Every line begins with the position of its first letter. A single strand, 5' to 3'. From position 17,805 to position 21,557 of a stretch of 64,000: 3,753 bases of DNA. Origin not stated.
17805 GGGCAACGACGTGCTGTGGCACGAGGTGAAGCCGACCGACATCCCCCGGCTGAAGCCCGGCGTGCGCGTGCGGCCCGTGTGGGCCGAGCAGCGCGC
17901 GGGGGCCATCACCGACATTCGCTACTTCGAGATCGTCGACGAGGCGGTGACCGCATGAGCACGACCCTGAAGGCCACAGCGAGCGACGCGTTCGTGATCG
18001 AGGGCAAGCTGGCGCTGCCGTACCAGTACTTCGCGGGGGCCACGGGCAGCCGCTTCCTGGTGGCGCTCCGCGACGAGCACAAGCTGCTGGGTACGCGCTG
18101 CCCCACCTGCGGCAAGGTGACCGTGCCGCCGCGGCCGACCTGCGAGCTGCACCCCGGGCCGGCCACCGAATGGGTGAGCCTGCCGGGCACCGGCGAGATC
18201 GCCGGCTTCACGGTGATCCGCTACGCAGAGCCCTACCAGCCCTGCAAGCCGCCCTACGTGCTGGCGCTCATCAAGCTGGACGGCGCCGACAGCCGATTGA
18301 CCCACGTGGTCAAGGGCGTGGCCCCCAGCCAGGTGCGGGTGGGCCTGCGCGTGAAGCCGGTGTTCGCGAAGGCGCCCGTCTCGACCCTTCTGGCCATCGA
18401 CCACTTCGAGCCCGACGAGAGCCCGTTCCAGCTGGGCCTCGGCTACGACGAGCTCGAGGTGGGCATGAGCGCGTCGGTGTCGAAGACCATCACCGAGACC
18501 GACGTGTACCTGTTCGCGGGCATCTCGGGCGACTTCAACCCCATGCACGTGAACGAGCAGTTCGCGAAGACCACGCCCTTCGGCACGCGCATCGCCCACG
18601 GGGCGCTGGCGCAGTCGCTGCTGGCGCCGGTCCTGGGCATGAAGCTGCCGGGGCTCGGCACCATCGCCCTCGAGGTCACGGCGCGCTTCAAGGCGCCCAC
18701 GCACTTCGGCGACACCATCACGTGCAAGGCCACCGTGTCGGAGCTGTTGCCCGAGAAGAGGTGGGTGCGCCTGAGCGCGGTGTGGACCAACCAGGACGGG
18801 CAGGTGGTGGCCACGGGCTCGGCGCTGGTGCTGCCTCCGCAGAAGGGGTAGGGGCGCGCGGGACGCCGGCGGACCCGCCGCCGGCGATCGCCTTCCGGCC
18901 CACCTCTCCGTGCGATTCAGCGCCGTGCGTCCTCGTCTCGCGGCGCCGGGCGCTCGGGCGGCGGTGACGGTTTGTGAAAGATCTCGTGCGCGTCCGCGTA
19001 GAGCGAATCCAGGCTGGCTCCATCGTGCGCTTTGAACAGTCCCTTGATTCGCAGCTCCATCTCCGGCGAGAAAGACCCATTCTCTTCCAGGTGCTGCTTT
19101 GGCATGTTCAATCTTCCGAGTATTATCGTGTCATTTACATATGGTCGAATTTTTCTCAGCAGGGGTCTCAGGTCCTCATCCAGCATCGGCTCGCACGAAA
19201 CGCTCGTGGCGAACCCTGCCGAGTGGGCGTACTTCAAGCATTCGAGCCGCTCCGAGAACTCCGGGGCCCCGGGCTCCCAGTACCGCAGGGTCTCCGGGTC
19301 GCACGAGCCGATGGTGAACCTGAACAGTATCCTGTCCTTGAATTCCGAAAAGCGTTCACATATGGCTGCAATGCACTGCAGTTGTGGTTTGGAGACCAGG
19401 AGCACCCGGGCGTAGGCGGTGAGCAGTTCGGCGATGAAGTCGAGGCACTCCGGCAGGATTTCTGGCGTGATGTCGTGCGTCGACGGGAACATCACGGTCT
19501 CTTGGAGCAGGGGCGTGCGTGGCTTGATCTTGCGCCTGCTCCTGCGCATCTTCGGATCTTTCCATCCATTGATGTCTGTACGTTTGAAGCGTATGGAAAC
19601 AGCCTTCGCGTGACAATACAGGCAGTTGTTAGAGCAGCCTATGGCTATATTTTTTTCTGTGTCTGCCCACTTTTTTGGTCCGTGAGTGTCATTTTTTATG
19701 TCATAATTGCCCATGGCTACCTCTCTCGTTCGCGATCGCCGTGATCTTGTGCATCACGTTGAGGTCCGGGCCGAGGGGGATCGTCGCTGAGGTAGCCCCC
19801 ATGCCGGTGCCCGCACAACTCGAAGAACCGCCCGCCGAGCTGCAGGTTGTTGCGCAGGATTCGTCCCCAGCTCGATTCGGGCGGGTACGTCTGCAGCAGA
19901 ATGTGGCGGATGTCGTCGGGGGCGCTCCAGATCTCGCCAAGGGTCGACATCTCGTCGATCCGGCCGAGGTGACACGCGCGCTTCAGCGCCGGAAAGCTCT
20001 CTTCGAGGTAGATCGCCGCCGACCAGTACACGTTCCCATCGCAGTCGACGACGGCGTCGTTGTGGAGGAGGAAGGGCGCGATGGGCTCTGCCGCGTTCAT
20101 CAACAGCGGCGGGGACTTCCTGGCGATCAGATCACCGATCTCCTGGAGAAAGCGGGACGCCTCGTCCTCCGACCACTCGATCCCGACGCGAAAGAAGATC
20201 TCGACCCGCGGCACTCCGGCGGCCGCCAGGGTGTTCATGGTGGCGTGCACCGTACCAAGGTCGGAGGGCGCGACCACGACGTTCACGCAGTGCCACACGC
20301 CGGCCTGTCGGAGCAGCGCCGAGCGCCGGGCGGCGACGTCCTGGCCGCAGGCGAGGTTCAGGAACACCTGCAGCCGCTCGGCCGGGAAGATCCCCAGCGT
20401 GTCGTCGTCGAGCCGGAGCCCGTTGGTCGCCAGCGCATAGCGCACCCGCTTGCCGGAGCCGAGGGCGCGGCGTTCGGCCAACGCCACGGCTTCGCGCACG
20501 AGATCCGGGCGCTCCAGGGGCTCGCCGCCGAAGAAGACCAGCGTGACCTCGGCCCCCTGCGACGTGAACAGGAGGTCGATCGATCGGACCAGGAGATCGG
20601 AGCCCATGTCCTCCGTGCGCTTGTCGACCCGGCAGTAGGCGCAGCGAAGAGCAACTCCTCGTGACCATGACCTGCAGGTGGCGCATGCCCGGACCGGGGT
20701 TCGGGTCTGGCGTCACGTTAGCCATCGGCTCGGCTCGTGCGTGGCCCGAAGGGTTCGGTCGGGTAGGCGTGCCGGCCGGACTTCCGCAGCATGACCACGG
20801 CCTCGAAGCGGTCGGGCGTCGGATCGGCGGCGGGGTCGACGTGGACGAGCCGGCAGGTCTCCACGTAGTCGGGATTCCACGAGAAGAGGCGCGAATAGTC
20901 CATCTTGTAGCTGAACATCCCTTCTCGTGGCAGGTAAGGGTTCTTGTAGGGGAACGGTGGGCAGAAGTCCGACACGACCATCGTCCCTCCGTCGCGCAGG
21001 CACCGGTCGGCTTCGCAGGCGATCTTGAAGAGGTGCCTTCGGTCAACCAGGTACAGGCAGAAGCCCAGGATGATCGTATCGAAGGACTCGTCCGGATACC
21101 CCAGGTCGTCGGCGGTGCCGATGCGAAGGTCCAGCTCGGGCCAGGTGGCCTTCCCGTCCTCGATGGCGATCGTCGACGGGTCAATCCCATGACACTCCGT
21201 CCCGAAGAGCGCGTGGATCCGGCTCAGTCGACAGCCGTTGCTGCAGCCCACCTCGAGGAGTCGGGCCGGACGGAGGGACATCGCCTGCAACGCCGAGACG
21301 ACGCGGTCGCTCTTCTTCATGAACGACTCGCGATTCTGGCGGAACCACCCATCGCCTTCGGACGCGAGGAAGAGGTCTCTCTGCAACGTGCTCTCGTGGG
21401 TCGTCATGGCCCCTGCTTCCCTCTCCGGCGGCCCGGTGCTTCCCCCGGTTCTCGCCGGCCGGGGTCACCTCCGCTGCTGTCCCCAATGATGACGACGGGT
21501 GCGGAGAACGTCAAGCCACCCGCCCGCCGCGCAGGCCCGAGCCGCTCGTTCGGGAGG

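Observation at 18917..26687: Divergent operon pair with four radical-SAM domains, a methylase and a UbiV/UbiU-like U32 pair: candidate undescribed anaerobic-type modification pathway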

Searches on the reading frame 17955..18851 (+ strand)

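Call 75: search_protein_families(library=pfam, proteins=[window:17955-18851:+], max_evalue=0.001)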
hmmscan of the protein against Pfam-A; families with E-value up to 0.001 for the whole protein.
window:17955-18851:+ (298 aa): 4 families
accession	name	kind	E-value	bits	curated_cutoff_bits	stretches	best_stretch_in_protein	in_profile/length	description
PF01575.25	MaoC_dehydratas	-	8.8e-19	67.8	27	1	173-263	12-103/123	MaoC like domain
PF01796.24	OB_ChsH2_C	-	6.8e-16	58.4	27.1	1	73-137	1-64/65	ChsH2, C-terminal OB-fold domain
PF12172.15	zf-ChsH2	-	4.3e-09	36.5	23.2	1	39-63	4-28/37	ChsH2, rubredoxin-like zinc ribbon domain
PF13452.11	FAS1_DH_region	-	5.4e-07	30.2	22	1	171-287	5-131/132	FAS1-like, dehydratase domain region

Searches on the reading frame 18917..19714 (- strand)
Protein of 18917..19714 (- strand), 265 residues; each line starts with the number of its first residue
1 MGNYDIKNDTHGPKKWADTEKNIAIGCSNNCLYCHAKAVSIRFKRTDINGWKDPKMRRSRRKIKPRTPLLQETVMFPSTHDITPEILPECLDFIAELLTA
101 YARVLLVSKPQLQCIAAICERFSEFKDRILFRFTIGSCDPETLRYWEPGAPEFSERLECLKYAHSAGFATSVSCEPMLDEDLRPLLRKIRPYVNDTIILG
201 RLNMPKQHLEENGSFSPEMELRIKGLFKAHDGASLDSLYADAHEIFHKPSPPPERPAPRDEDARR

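Call 11: search_protein_families(library=pfam, proteins=[window:18917-19714:-], max_evalue=0.01)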
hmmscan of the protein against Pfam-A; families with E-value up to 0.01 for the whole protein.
window:18917-19714:- (265 aa): 1 family
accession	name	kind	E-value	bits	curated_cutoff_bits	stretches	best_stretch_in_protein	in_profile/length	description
PF04055.27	Radical_SAM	-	4.5e-06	27.4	29.5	1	24-170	4-143/166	Radical SAM superfamily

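Call 12: search_protein_families(library=ncbifam, proteins=[window:18917-19714:-], max_evalue=0.01)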
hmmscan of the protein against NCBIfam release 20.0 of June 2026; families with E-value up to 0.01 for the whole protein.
window:18917-19714:- (265 aa): 3 families
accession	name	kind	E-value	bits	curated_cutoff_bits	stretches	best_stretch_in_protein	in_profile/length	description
NF038135.1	rSAM_Rv2578c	equivalog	0.00017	20.8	430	0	132-178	184-230/317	Rv2578c family radical SAM protein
NF038136.1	rSAM_Rv_intein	exception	0.003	16.5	700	0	133-178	442-487/574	intein-containing Rv2578c family radical SAM protein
NF033668.1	rSAM_PA0069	hypoth_equivalog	0.0036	16.4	360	0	132-178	180-226/348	PA0069 family radical SAM protein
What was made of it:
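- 18917..19714 (-): Small radical-SAM protein (265 aa, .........); last gene of the minus-strand trio. Its GC is only 56% in a 70% GC window. Weak partial hits to the Rv2578c/PA0069 (COG1533-type) families at E 1.7e-4 (calls 11, 12).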

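Call 80: search_solved_structures(query=window:18917-19714:-, max_evalue=10)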
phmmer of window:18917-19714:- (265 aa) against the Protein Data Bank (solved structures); distinct sequences matched with E-value up to 10: 5.
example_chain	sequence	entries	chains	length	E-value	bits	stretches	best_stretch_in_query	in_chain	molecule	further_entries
5oo7_A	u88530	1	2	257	0.29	13.9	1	167-233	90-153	SLA2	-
7opk_A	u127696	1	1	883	0.33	13.7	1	229-262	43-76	5'-3' exoribonuclease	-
9exs_B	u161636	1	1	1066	0.37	13.5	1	229-262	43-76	5'-3' exoribonuclease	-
3fqd_A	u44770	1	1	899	0.65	12.7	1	230-263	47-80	5'-3' exoribonuclease 2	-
8qsz_X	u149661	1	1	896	0.67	12.7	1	230-263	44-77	5'-3' exoribonuclease 2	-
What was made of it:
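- On SplB / COG1533 radical-SAM proteins: There is no PDB hit (call 80).
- The SplB-like call is not supported by the PDB search (call 80).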

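Call 99: find_related_loci(query=window:18917-19714:-, collection=genome_contigs, flank=8000)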
Query window:18917-19714:- (265 aa) in genome_contigs; peptide patterns used: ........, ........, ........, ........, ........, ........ (x = any residue, [..] = any of these).
50 stretches matched a pattern, but none encodes a relative of the query by tblastn (E <= 1e-3).
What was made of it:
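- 18917..19714 (-): No PDB sequence hit and no relative in genome_contigs (calls 80, 99).
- Tried and rejected: None in genome_contigs and none in the PDB (calls 80, 99).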

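Call 100: search_protein_families(library=padloc, proteins=[window:18917-19714:-], max_evalue=0.001)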
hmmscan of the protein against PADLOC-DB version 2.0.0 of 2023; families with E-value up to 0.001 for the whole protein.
window:18917-19714:- (265 aa): 0 families

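Call 101: search_protein_families(library=phrogs, proteins=[window:18917-19714:-], max_evalue=0.001)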
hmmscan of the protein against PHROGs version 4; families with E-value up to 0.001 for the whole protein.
window:18917-19714:- (265 aa): 2 families
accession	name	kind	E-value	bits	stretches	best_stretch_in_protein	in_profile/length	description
phrog_13321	-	unknown function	9.6e-09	35.8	1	22-178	47-205/307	-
phrog_2045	-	unknown function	0.00012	22.6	1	15-56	8-52/299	-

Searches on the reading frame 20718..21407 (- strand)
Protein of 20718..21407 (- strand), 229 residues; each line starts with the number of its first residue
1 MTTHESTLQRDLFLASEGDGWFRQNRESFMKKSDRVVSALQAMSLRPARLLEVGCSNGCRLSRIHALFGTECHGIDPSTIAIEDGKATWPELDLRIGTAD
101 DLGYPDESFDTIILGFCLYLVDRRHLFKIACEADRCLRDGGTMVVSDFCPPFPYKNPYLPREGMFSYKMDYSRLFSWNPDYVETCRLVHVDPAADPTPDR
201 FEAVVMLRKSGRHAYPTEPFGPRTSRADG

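Call 11: search_protein_families(library=pfam, proteins=[window:20718-21407:-], max_evalue=0.01)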
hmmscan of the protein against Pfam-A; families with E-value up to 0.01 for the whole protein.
window:20718-21407:- (229 aa): 5 families
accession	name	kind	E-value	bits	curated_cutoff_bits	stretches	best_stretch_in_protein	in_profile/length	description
PF08241.18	Methyltransf_11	-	7.6e-12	46.2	21.2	1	51-145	1-95/95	Methyltransferase domain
PF13649.12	Methyltransf_25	-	2.3e-11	44.7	27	1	51-141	2-97/97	Methyltransferase domain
PF13489.12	Methyltransf_23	-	3.5e-09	37.1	27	1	37-155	13-126/164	Methyltransferase domain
PF13847.12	Methyltransf_31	-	3.9e-07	30.3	27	1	49-149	6-113/145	Methyltransferase domain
PF08242.18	Methyltransf_12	-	2.8e-06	28.4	30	1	51-142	1-97/98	Methyltransferase domain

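Call 12: search_protein_families(library=ncbifam, proteins=[window:20718-21407:-], max_evalue=0.01)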
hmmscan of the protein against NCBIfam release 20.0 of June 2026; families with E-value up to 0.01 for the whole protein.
window:20718-21407:- (229 aa): 16 families
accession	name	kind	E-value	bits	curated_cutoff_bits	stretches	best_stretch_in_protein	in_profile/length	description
NF045667.1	MTase_DVU1556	equivalog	2.2e-12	46.9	155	1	46-149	22-123/213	DVU_1556 family methyltransferase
NF045825.1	FAmtase_mtf2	equivalog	5.1e-07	29.2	400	1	44-149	56-162/248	fatty-acid O-methyltransferase Mtf2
NF001241.0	PRK00216.1-2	equivalog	3.4e-06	26.9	327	1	42-152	46-154/231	demethylmenaquinone methyltransferase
NF043040.1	corrin_prot_MT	hypoth_equivalog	7.7e-06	25.5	180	1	44-151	38-153/216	corrinoid protein-associated methyltransferase CpaM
NF052510.1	methyltran_MpqE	exception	2.6e-05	23.7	335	1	94-152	102-158/234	methyl-plastoquinone biosynthesis methyltransferase MpqE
NF040539.1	AST_met_ArsM_2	exception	5.8e-05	23.1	240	1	16-150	26-168/262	putative arsinothricin biosynthesis methyltransferase ArsM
NF047649.1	MTase_UXPK_star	exception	6.4e-05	22.1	460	1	50-148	81-184/283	methyltransferase/UXPK-star double selenoprotein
TIGR01934.1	MenG_MenH_UbiE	subfamily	7.7e-05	22.1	158.35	1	42-151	35-147/223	ubiquinone/menaquinone biosynthesis methyltransferase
TIGR00452.1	TIGR00452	equivalog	0.00011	21.2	275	1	32-145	105-219/316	tRNA 5-methoxyuridine(34)/uridine 5-oxyacetic acid(34) synthase CmoB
NF045823.1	PthPhpthDimycoMt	equivalog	0.00031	20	300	1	45-148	65-169/256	phthiotriol/phenolphthiotriol dimycocerosates methyltransferase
NF008300.0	PRK11088.1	equivalog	0.0004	19.9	303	1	30-113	68-156/272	23S rRNA (guanine(745)-N(1))-methyltransferase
NF001243.0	PRK00216.1-4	equivalog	0.00064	19.1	235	1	73-148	76-154/237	demethylmenaquinone methyltransferase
TIGR02752.1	MenG_heptapren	equivalog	0.0019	17.8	419.85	1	89-148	95-152/231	demethylmenaquinone methyltransferase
NF001244.0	PRK00216.1-5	equivalog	0.0042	16.4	216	1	47-151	49-159/236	bifunctional demethylmenaquinone methyltransferase/2-methoxy-6-polyprenyl-1,4-benzoquinol methylase UbiE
TIGR00477.1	tehB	equivalog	0.0061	15.9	219.5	1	16-144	46-173/238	tellurite resistance methyltransferase TehB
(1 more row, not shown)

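Call 100: search_protein_families(library=padloc, proteins=[window:20718-21407:-], max_evalue=0.001)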
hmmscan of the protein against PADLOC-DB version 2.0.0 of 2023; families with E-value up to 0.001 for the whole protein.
window:20718-21407:- (229 aa): 1 family
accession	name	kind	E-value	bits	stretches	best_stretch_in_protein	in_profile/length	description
PDLC04134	mad2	-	8.8e-13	45.9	1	39-216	282-450/492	mads_2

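Call 101: search_protein_families(library=phrogs, proteins=[window:20718-21407:-], max_evalue=0.001)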
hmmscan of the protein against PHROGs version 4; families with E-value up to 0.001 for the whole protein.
window:20718-21407:- (229 aa): 2 families
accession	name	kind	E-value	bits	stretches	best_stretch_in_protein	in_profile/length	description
phrog_4752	-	other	0.00026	21.3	1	48-151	53-164/241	tRNA methyltransferase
phrog_23522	-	unknown function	0.0003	21.4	1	32-145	37-152/273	-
